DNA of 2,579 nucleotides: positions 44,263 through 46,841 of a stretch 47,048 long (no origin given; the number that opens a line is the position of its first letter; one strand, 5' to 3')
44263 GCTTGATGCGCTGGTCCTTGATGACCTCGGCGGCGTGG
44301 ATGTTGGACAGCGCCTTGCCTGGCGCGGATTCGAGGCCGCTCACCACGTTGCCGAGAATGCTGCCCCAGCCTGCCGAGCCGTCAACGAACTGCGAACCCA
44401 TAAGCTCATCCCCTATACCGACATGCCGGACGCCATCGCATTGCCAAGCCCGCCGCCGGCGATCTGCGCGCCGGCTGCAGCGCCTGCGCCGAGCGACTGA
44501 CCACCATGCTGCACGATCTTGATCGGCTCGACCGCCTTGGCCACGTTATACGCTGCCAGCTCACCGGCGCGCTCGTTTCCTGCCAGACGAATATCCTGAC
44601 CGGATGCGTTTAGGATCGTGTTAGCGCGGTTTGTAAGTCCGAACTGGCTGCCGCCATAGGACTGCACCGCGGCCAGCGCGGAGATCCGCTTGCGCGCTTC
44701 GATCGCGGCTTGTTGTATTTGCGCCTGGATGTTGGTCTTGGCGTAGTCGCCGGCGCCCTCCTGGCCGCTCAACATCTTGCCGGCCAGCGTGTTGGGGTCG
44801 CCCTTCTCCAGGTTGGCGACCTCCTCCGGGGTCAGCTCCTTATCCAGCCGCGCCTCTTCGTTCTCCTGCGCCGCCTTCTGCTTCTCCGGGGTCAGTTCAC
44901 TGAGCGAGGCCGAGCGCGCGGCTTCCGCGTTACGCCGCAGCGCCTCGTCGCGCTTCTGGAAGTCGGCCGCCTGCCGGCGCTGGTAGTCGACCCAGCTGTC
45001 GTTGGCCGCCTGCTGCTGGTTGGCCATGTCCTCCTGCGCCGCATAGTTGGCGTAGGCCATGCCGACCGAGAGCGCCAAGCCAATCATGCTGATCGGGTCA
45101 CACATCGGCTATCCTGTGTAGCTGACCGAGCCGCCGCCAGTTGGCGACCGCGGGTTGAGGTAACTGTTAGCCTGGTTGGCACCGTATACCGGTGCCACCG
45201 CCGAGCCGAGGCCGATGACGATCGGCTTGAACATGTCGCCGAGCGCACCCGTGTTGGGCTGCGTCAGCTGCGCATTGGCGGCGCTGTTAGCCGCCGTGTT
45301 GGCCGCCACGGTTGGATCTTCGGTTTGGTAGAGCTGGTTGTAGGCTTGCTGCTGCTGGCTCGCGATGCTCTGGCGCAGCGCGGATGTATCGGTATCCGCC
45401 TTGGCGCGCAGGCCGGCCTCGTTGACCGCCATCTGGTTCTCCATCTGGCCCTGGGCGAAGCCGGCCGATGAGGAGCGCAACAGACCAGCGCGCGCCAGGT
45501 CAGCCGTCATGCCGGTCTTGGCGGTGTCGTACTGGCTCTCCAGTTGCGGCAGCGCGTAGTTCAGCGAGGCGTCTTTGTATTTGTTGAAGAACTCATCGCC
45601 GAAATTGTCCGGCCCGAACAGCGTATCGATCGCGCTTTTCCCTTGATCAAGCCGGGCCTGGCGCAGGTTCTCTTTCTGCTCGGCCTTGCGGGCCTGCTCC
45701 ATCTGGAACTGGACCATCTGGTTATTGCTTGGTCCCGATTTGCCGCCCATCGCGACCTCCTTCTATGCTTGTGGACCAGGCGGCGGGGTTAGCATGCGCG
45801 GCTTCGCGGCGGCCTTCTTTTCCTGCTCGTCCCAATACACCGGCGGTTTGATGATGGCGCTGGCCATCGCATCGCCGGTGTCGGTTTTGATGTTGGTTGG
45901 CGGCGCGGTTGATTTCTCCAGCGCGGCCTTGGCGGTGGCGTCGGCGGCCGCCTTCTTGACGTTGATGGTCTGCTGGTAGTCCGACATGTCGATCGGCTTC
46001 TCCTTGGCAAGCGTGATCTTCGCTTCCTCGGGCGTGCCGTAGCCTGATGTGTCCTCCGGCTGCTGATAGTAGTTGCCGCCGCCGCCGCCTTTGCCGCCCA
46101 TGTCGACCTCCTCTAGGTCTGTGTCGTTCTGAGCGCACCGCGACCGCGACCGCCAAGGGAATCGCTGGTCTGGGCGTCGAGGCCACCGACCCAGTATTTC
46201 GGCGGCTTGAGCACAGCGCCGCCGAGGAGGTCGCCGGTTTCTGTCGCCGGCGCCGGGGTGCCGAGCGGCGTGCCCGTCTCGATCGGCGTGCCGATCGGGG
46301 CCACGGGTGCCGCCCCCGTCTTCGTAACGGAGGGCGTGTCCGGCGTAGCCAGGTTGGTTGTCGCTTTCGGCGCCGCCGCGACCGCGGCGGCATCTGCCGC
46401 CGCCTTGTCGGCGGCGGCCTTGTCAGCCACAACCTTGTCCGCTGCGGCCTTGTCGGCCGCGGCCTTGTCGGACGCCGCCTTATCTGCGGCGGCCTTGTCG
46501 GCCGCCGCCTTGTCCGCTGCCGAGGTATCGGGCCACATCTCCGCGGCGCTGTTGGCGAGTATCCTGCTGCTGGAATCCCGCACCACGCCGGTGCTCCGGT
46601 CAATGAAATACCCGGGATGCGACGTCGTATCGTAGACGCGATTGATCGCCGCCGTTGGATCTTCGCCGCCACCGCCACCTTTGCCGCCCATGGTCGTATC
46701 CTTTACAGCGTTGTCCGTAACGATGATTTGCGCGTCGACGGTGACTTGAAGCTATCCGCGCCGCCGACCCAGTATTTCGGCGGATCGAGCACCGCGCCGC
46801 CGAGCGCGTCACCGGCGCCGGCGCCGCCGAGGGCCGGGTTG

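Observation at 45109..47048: Tandem family of Gly-start (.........) / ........-tail proteins inside the ejection-protein module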

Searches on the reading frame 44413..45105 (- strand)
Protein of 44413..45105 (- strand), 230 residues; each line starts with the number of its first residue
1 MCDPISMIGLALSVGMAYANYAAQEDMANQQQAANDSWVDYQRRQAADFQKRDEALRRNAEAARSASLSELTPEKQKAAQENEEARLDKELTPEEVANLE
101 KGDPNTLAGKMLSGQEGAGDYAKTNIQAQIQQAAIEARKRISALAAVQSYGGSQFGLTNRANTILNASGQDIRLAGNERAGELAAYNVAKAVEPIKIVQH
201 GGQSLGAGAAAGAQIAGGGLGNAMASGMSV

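Call 8: search_protein_families(library=phrogs, max_evalue=0.01, proteins=[window:44413-45105:-])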
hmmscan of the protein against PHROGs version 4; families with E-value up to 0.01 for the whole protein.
window:44413-45105:- (230 aa): 0 families

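Call 9: search_protein_families(library=pfam, max_evalue=0.01, proteins=[window:44413-45105:-])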
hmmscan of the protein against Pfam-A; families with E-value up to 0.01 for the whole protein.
window:44413-45105:- (230 aa): 0 families

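Call 48: search_protein_families(library=pfam, max_evalue=10, proteins=[window:44413-45105:-])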
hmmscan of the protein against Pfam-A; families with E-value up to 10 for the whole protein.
window:44413-45105:- (230 aa): 2 families
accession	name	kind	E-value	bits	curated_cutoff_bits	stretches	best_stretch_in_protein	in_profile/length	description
PF05683.17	Fumerase_C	-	0.069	12.9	22.2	1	69-126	12-70/205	Fumarase C-terminus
PF02064.20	MAS20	-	0.3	11.6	27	1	39-97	15-72/132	MAS20 protein import receptor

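Call 56: search_protein_families(library=ncbifam, max_evalue=1, proteins=[window:44413-45105:-])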
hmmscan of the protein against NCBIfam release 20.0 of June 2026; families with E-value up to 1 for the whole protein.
window:44413-45105:- (230 aa): 2 families
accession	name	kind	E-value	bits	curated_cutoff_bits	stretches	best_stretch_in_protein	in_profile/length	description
NF038399.1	NH_RiPP_Os17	domain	0.063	13.4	40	0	88-108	32-52/63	Os1348 family NHLP clan protein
TIGR04269.1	SAM_SPASM_FxsB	subfamily_domain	0.17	10.8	370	1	179-214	44-79/363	FxsB family cyclophane-forming radical SAM/SPASM peptide maturase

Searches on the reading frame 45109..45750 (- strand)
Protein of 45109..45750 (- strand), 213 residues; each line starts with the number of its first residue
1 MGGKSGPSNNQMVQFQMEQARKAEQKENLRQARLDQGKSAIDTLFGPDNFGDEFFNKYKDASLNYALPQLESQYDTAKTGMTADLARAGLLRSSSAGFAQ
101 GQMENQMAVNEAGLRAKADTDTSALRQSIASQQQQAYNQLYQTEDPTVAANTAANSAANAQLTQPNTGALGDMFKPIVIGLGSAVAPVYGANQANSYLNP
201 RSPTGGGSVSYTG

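Call 8: search_protein_families(library=phrogs, max_evalue=0.01, proteins=[window:45109-45750:-])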
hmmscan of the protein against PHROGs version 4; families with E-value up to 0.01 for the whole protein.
window:45109-45750:- (213 aa): 0 families

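Call 9: search_protein_families(library=pfam, max_evalue=0.01, proteins=[window:45109-45750:-])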
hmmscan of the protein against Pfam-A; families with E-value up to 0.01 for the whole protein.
window:45109-45750:- (213 aa): 0 families

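Call 26: find_related_loci(query=A2, collection=viral_contigs, flank=5000)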
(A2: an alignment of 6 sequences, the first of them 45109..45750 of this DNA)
Query A2 (213 aa) in viral_contigs; peptide patterns used: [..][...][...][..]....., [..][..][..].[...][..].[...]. (x = any residue, [..] = any of these).
163 stretches matched a pattern; 110 encode a relative of the query (tblastn E <= 1e-3); the best 80 are kept; 80 distinct loci.
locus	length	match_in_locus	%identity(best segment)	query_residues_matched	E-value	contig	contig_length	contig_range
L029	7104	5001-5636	94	1-212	3e-116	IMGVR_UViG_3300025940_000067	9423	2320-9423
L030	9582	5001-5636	94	1-212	3e-116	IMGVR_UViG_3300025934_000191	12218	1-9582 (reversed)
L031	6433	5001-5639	88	1-213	5e-109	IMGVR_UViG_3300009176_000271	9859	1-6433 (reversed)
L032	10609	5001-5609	76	1-205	9e-102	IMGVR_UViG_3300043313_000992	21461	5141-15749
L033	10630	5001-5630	75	1-210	3e-100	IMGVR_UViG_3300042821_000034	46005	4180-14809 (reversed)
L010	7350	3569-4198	75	1-210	3e-100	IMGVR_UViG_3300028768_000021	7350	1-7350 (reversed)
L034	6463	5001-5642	69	1-210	3e-92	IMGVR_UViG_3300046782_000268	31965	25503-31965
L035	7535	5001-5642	69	1-210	3e-92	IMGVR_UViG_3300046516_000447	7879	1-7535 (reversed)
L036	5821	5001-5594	71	1-198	5e-91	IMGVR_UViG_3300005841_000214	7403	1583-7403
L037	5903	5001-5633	76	1-211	3e-90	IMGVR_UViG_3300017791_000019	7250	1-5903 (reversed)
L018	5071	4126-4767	68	1-210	2e-89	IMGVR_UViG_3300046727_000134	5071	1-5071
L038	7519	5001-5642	68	1-210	2e-89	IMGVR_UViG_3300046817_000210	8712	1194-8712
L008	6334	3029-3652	66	1-209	1e-86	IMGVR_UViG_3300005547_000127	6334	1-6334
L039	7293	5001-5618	69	7-212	1e-85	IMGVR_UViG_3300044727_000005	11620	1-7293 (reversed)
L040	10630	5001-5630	70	1-210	6e-85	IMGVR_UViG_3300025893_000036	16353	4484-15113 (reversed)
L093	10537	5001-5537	41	2-180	7e-35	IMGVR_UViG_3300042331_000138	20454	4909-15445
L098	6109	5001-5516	37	15-185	1e-27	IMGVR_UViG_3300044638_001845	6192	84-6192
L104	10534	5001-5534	35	5-183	4e-22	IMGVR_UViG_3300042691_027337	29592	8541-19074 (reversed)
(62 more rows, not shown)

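Call 45: search_solved_structures(query=A2, max_evalue=1, show_alignments=3)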
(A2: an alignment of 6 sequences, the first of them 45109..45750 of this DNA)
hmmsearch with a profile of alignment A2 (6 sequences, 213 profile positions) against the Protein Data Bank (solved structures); distinct sequences matched with E-value up to 1: 1.
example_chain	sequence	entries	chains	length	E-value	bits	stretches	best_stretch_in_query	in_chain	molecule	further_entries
9na8_D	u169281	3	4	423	0.65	13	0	140-181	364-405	AUGMIN subunit 4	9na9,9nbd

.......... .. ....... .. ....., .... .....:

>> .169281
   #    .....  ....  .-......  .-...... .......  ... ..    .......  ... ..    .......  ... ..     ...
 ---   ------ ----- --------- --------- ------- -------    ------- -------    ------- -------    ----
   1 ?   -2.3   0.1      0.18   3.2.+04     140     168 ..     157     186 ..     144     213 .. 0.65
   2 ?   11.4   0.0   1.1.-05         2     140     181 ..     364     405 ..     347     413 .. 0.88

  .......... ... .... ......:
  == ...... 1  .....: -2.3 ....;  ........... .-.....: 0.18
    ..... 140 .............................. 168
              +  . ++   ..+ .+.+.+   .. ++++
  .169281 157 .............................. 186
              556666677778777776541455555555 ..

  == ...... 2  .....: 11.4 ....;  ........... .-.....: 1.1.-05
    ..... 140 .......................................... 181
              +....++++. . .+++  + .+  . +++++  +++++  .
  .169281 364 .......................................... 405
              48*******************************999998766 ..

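Call 48: search_protein_families(library=pfam, max_evalue=10, proteins=[window:45109-45750:-, L093:4992-5633:+, L104:4995-5621:+, L104:3840-4988:+])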
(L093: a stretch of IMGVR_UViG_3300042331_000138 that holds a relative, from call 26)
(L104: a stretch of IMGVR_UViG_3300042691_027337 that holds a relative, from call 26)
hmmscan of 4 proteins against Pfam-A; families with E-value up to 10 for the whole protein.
window:45109-45750:- (213 aa): 0 families

L093:4992-5633:+ (213 aa): 0 families

L104:4995-5621:+ (208 aa): 1 family
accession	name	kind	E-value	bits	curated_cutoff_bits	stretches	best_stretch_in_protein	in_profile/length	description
PF05302.16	DUF720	-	0.081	13.2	25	1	84-139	61-117/125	Protein of unknown function (DUF720)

L104:3840-4988:+ (382 aa): 0 families

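Call 51: find_homologous_proteins(query=A3, max_evalue=0.001)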
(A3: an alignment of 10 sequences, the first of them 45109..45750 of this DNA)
Query A3 (10 sequences) (213 aa, profile of the alignment): 246 proteins with E <= 0.001 among 8000 candidates; the best 120 are listed.
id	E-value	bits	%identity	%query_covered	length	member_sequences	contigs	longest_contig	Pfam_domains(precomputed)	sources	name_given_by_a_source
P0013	3.1e-82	294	78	98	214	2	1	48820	-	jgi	jgi:hypothetical protein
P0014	1.4e-79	285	67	100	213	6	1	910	-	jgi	jgi:hypothetical protein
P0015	2.2e-79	284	60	99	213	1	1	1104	-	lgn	-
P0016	4.9e-78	280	76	100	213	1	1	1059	-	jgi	-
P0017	5.0e-78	280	75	99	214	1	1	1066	-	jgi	-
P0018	6.1e-78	280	66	98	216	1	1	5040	-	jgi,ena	-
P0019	7.2e-78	279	76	100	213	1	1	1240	-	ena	-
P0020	7.4e-78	279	78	100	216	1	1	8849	-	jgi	jgi:hypothetical protein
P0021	8.3e-78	279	80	100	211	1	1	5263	-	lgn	-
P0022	2.0e-77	278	66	100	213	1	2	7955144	-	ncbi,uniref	ncbi:hypothetical protein ABIG06_006239 [Bradyrhizobium sp. USDA 326]|uniref:hypothetical protein n=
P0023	2.2e-77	278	63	98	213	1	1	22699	-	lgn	-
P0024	2.7e-77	277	68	98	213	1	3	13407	-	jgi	jgi:hypothetical protein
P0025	4.3e-77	277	70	87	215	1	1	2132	-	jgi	jgi:hypothetical protein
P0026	4.7e-77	277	87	100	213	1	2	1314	-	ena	-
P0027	9.1e-77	276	75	99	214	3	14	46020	-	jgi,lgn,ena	-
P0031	1.8e-76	275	63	98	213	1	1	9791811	-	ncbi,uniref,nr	ncbi:hypothetical protein QIH85_24090 [Bradyrhizobium japonicum]|uniref:hypothetical protein n=1 Tax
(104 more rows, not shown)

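Call 52: find_encoding_contigs(protein=P0031, flank=9000, max_places=2)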
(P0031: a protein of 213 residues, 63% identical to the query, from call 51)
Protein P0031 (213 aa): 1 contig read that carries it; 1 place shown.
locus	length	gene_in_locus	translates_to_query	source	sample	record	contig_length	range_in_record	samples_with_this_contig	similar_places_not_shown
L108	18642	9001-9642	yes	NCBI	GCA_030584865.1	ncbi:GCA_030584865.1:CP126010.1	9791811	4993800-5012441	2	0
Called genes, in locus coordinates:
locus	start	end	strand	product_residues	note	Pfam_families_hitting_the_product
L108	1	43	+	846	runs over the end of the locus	-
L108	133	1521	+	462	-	PF13175:AAA_15, PF13304:AAA_21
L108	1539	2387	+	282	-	-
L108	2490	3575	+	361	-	-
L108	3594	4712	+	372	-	-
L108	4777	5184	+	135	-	-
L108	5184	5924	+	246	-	-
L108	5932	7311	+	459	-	-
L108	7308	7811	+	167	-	-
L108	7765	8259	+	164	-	PF00583:Acetyltransf_1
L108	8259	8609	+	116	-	-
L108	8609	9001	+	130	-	-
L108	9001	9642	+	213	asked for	-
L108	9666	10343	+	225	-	-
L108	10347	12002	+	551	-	-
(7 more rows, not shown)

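Call 56: search_protein_families(library=ncbifam, max_evalue=1, proteins=[L093:4330-4995:+, L098:4439-4957:+, window:45109-45750:-])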
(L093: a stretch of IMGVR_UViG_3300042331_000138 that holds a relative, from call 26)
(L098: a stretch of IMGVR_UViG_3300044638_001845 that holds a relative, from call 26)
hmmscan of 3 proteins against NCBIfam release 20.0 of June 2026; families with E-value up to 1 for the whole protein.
L093:4330-4995:+ (221 aa): 8 families
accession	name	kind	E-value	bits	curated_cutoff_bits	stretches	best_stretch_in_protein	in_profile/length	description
NF000138.1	AAC_6p_Iz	exception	0.0025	18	320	1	144-181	75-112/153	aminoglycoside N-acetyltransferase AAC(6')-Iz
NF043067.1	AAC_6p_group_E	equivalog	0.0026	17.7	140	1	143-188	65-109/140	aminoglycoside 6'-N-acetyltransferase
NF033075.0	AAC_6p_Steno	equivalog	0.0027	17.9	290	1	145-185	72-111/148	aminoglycoside 6'-N-acetyltransferase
NF000224.3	AAC_6p_Acine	exception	0.0037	17.3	225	1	143-202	70-128/146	AAC(6')-Ighjkrstuvwx family aminoglycoside N-acetyltransferase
NF038102.1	AAC_6p_III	exception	0.008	16.3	305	1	131-190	63-125/156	tobramycin N-acetyltransferase AAC(6')-III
NF033130.1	AAC_6p_A48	exception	0.017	15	300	1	145-189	73-116/147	AacA48 family aminoglycoside 6'-N-acetyltransferase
NF000497.1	AAC_6p_Iak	exception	0.02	14.9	325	1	145-181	76-112/153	aminoglycoside N-acetyltransferase AAC(6')-Iak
NF033374.6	AAC_6p_Id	exception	0.18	11.8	320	1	144-189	72-116/149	aminoglycoside N-acetyltransferase AAC(6')-Id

L098:4439-4957:+ (172 aa): 9 families
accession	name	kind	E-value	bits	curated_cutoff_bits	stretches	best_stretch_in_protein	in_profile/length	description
NF033083.0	AAC_3_I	equivalog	0.0017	18.6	200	1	47-140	22-116/145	AAC(3)-I family aminoglycoside N-acetyltransferase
NF000224.3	AAC_6p_Acine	exception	0.0022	18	225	1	87-141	61-114/146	AAC(6')-Ighjkrstuvwx family aminoglycoside N-acetyltransferase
NF043067.1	AAC_6p_group_E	equivalog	0.0024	17.8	140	1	76-140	41-108/140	aminoglycoside 6'-N-acetyltransferase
NF000108.1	AAC_2p_Ia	exception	0.0042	17.1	350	1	75-160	46-134/178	aminoglycoside N-acetyltransferase AAC(2')-Ia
NF005840.0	PRK07757.1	equivalog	0.024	14.5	154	1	75-139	44-104/153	N-acetyltransferase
NF000487.1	stat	exception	0.046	13.2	420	1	79-144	85-147/189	streptothricin N-acetyltransferase STAT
NF033130.1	AAC_6p_A48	exception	0.066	13.1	300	1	90-149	65-126/147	AacA48 family aminoglycoside 6'-N-acetyltransferase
TIGR02200.1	GlrX_actino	hypoth_equivalog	0.068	13.6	89.5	1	115-149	18-52/77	mycoredoxin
NF007013.0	PRK09477.1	equivalog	0.15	11.1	234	1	99-143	67-112/286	quinol dehydrogenase ferredoxin subunit NapH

window:45109-45750:- (213 aa): 1 family
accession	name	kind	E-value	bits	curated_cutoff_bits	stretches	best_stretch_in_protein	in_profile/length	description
NF009015.0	PRK12355.3-1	equivalog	0.018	13.9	416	1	100-173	195-271/420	conjugal transfer mating pair stabilization protein TraN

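Call 57: find_related_loci(query=A3, collection=genome_contigs, flank=5000)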
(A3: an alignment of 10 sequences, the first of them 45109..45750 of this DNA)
Query A3 (213 aa) in genome_contigs; peptide patterns used: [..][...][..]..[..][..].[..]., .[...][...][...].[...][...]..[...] (x = any residue, [..] = any of these).
600 stretches matched a pattern, but none encodes a relative of the query by tblastn (E <= 1e-3).

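Call 65: find_related_loci(query=A5, collection=viral_contigs, flank=5000)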
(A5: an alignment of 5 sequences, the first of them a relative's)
Query A5 (208 aa) in viral_contigs; peptide patterns used: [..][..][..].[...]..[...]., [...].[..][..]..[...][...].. (x = any residue, [..] = any of these).
545 stretches matched a pattern; 103 encode a relative of the query (tblastn E <= 1e-3); the best 80 are kept; 80 distinct loci.
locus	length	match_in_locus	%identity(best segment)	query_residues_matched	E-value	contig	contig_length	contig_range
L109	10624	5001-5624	100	1-208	3e-137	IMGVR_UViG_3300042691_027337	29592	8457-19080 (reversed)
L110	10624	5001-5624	100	1-208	3e-137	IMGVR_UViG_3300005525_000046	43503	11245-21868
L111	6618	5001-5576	51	5-196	5e-60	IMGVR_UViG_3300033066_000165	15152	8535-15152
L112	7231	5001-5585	51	1-194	6e-48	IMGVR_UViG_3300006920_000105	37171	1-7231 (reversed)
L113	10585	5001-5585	51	1-194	6e-48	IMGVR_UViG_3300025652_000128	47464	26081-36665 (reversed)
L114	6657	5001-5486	41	33-194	4e-34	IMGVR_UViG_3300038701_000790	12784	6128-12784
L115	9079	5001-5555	39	29-208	5e-31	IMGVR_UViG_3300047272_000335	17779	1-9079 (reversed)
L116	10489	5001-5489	39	18-180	2e-30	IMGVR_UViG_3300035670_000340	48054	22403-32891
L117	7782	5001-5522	39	17-190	4e-30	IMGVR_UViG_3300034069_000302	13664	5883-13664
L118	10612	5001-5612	34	8-208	3e-30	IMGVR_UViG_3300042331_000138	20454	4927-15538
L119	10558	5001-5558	37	19-196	6e-30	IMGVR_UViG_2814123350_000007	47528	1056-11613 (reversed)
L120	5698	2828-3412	37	19-208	2e-29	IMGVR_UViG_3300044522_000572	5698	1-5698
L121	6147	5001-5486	42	18-179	2e-29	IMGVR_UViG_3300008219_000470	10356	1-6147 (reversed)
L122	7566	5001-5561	43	1-187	1e-29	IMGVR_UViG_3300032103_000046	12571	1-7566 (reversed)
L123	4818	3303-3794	39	19-183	7e-30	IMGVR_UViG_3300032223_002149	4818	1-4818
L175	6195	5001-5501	39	1-174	3e-23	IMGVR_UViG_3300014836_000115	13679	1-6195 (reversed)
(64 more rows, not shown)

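Call 108: search_protein_families(library=phrogs, max_evalue=0.001, proteins=[L093:4330-4995:+, L175:4489-5094:+])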
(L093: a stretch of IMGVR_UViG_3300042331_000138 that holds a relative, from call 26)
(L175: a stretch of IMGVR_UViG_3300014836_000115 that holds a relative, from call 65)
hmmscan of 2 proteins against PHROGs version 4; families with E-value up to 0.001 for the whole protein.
L093:4330-4995:+ (221 aa): 0 families

L175:4489-5094:+ (201 aa): 2 families
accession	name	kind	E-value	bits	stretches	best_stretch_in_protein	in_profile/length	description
phrog_308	-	head and packaging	1.4e-18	68.5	1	10-161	3-149/151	internal virion protein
phrog_4177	-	unknown function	2.2e-12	48.2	1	46-161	30-142/143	-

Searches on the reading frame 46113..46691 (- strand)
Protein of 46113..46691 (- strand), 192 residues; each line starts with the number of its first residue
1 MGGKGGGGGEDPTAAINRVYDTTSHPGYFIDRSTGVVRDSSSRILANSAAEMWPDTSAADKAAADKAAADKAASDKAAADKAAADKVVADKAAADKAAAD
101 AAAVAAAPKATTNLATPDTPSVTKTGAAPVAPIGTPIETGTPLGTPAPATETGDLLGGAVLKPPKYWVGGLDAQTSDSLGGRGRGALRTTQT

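Call 8: search_protein_families(library=phrogs, max_evalue=0.01, proteins=[window:46113-46691:-])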
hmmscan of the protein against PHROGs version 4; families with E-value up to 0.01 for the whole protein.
window:46113-46691:- (192 aa): 1 family
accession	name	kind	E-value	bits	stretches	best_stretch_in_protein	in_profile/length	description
phrog_18347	-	unknown function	0.0054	16.9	1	30-111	258-339/397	-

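Call 9: search_protein_families(library=pfam, max_evalue=0.01, proteins=[window:46113-46691:-])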
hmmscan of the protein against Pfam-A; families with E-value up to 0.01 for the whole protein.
window:46113-46691:- (192 aa): 1 family
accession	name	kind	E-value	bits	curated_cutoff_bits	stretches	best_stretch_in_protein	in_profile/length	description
PF07382.16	HC2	-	0.00042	20.9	40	1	59-125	71-140/194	Histone H1-like nucleoprotein HC2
